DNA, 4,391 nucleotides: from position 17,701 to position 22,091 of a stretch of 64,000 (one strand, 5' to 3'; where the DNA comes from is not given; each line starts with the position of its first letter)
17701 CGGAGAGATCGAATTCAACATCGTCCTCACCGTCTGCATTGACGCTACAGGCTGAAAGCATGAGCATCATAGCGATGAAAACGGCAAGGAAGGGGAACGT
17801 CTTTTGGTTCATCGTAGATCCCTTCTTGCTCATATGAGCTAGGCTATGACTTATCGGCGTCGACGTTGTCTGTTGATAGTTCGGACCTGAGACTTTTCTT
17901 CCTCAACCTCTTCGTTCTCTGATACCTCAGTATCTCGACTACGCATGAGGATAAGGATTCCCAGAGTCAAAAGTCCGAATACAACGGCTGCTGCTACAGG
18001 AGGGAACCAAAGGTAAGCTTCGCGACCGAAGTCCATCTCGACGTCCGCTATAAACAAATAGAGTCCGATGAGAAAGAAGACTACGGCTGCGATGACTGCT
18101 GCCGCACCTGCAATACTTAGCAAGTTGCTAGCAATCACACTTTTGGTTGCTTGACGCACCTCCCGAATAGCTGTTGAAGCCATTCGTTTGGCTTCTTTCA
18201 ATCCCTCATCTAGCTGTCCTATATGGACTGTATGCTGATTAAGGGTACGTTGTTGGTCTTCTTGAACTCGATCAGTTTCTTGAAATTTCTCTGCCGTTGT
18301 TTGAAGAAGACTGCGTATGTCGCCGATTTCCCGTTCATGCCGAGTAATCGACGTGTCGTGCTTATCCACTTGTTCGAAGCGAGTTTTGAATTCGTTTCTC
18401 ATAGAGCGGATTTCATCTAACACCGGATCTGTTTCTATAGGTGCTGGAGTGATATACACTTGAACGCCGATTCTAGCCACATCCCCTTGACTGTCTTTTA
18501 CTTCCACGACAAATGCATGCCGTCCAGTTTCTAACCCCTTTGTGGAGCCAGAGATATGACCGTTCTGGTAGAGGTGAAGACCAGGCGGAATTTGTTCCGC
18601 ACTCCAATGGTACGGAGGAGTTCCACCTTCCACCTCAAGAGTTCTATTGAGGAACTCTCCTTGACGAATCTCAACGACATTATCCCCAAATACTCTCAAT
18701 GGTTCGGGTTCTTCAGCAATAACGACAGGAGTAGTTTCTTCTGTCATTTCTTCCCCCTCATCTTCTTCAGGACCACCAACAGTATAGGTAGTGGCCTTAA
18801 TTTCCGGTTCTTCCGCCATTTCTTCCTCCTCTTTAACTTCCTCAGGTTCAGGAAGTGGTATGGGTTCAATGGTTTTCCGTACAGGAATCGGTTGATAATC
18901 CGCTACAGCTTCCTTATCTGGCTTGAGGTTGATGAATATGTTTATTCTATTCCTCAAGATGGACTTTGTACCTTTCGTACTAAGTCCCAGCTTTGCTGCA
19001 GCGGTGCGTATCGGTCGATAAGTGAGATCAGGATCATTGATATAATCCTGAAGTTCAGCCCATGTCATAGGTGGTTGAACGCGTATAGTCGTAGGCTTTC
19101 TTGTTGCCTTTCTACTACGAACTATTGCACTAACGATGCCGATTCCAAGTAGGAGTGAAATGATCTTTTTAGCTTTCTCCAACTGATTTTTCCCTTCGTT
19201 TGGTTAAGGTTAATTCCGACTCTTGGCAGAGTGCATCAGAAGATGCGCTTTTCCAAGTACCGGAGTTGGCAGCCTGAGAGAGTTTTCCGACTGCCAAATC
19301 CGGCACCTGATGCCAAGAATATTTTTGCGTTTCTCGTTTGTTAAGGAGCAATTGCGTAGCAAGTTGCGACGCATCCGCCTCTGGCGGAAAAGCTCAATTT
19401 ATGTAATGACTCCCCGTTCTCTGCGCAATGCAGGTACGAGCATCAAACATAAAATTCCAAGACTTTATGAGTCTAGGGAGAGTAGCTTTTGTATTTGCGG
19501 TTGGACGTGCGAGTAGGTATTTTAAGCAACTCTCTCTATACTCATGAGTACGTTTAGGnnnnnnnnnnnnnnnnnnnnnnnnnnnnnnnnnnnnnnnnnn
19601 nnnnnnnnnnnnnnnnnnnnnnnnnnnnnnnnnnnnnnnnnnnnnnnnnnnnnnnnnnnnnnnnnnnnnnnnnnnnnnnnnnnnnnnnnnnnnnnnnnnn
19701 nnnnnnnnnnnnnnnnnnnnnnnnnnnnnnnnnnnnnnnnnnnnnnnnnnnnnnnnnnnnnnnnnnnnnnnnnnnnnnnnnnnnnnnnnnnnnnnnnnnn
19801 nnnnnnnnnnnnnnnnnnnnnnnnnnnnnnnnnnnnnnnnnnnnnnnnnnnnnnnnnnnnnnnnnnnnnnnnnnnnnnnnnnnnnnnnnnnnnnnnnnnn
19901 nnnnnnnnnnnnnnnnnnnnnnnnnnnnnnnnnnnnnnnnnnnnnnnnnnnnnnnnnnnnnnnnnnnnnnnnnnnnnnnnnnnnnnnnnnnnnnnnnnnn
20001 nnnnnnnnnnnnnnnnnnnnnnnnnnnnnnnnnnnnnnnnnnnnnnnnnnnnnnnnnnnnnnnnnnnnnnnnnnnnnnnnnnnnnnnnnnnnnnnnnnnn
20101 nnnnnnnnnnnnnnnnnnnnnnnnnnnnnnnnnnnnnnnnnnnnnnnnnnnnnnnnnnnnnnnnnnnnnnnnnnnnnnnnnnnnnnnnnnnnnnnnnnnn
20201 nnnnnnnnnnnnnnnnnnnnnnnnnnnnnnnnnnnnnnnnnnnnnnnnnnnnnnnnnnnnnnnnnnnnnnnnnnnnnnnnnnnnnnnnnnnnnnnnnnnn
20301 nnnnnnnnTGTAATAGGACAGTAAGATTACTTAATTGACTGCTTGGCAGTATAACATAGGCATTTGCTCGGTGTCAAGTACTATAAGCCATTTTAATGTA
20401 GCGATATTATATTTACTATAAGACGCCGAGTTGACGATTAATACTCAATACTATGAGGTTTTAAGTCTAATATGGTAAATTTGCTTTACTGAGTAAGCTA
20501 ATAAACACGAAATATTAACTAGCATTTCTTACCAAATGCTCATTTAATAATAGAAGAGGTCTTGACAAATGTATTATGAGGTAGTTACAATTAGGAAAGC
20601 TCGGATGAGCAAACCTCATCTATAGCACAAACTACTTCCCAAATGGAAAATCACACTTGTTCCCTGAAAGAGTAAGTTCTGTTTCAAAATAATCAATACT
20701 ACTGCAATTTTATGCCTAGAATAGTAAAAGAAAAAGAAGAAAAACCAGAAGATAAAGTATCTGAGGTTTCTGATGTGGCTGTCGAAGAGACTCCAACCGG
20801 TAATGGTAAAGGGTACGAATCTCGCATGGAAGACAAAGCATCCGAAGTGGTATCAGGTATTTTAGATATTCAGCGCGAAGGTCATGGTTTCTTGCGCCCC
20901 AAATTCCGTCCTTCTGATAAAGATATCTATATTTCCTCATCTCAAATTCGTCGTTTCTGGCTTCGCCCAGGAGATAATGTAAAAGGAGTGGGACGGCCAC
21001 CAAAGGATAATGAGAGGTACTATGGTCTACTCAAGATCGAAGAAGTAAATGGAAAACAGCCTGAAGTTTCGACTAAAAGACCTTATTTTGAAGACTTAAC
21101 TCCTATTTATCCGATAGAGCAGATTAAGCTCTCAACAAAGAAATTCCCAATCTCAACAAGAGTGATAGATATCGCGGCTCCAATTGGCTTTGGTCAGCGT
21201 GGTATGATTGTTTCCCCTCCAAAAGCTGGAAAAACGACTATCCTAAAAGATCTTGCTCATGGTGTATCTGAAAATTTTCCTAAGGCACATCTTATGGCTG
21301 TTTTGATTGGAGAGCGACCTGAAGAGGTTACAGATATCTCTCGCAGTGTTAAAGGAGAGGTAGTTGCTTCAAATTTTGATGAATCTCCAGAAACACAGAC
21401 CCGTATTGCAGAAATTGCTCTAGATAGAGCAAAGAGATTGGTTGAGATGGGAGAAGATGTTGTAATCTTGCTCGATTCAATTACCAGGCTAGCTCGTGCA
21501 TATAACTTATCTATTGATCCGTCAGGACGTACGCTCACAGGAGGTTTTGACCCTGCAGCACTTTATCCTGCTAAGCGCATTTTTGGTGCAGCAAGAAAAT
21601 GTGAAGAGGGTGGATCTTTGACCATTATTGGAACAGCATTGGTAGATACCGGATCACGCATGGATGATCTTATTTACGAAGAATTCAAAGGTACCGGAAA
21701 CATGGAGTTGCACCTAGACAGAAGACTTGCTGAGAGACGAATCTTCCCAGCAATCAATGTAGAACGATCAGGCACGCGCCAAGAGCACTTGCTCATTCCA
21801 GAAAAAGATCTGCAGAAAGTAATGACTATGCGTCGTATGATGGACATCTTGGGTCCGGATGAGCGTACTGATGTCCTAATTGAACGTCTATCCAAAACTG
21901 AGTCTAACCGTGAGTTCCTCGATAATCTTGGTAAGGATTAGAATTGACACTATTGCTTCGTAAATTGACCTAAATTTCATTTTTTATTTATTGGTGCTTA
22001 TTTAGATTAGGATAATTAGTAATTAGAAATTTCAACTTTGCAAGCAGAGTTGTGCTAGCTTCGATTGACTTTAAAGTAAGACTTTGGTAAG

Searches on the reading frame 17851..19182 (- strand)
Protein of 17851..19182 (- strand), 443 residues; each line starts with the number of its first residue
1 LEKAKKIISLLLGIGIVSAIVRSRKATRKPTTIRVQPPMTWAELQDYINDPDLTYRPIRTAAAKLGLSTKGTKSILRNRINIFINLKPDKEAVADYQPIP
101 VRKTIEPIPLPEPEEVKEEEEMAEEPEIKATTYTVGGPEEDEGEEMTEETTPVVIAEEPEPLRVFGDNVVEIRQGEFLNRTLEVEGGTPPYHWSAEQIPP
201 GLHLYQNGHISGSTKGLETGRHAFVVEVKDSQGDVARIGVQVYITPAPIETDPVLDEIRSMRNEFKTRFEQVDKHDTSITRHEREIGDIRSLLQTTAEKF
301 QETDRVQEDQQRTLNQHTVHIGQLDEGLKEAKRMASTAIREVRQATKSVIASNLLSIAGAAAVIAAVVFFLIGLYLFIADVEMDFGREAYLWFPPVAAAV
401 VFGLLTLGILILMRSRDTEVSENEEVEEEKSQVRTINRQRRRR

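Call 3: search_protein_families(library=pfam, proteins=[window:17851-19182:-], max_evalue=1)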
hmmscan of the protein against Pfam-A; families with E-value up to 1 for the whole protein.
window:17851-19182:- (443 aa): 8 families
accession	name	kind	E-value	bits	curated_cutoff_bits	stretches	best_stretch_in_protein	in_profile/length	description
PF05345.18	He_PIG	-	6.7e-06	26.9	24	1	185-234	33-85/96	Putative Ig domain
PF07332.16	Phage_holin_3_6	-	0.015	15.8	28.4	1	340-413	24-87/116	Putative Actinobacterial Holin-X, holin superfamily III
PF01496.24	V_ATPase_I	-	0.029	12.8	30.7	1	252-327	68-142/815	V-type ATPase 116kDa subunit family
PF02037.33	SAP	-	0.042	13.9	23.9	1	59-84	11-36/37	SAP domain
PF18953.6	SAP_new25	-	0.047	13.8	26.3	1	64-88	19-43/51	SAP domain-containing new25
PF01061.29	ABC2_membrane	-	0.12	12.3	26.9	1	357-419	100-160/211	ABC-2 type transporter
PF06785.16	UPF0242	-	0.48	10.9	33.5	1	255-333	89-164/194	Uncharacterised protein family (UPF0242) N-terminus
PF19779.4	DUF6264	-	0.85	10.2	31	1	349-420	113-180/183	Family of unknown function (DUF6264)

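Call 19: search_protein_families(library=ncbifam, proteins=[window:17851-19182:-], max_evalue=0.1)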
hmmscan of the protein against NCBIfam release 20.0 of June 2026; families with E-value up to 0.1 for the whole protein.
window:17851-19182:- (443 aa): 3 families
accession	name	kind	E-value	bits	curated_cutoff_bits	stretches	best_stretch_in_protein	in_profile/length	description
NF047516.1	LA_3659_fam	equivalog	0.0016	18.1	36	1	266-351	116-203/221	LA_3659 family protein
NF047514.1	SpiroCoCo_N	equivalog_domain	0.0016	18.1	75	1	266-351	116-203/221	SpiroCoCo family coiled-coil protein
NF033218.1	anchor_AmaP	equivalog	0.033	14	55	0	363-418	15-74/166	alkaline shock response membrane anchor protein AmaP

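Call 76: search_protein_families(library=phrogs, proteins=[window:17851-19182:-], max_evalue=0.01)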
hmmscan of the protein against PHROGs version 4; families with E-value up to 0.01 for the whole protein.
window:17851-19182:- (443 aa): 1 family
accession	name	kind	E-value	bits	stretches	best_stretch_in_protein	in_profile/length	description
phrog_38322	-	unknown function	1.3e-05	25.3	1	171-248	217-292/506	-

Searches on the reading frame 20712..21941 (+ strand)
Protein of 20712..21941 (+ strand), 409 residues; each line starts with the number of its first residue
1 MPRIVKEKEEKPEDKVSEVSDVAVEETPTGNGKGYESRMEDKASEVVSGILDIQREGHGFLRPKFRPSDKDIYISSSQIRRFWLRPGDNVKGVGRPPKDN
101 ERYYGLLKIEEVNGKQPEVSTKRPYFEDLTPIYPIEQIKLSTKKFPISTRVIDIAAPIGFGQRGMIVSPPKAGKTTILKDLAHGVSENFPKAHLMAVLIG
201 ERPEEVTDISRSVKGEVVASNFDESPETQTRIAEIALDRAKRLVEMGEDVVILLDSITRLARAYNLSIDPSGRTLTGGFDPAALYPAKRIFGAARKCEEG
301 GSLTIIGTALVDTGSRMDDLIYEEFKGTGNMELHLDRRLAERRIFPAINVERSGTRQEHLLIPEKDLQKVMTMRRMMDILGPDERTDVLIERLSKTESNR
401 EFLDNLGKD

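Call 44: list_cluster_members(proteins=[P0001, P0047, P0121, P0007, window:20712-21941:+, window:1370-1939:-])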
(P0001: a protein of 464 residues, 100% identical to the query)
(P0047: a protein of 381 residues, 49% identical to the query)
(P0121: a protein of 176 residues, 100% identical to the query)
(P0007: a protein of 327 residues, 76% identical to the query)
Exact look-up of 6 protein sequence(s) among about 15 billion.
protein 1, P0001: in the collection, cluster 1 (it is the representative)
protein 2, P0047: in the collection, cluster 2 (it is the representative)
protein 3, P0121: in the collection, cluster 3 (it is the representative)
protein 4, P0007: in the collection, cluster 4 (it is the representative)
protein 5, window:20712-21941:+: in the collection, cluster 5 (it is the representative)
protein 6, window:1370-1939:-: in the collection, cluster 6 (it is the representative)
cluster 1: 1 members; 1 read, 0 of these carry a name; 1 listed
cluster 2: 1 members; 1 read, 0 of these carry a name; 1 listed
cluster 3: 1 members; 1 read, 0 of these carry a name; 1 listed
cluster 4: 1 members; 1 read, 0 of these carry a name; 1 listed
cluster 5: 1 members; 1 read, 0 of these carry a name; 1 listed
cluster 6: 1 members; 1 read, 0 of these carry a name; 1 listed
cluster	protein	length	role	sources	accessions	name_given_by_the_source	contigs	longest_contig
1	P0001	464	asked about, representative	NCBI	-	-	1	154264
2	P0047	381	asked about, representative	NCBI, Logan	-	-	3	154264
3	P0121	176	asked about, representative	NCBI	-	-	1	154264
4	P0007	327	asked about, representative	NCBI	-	-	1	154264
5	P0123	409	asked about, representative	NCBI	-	-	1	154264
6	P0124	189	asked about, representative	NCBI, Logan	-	-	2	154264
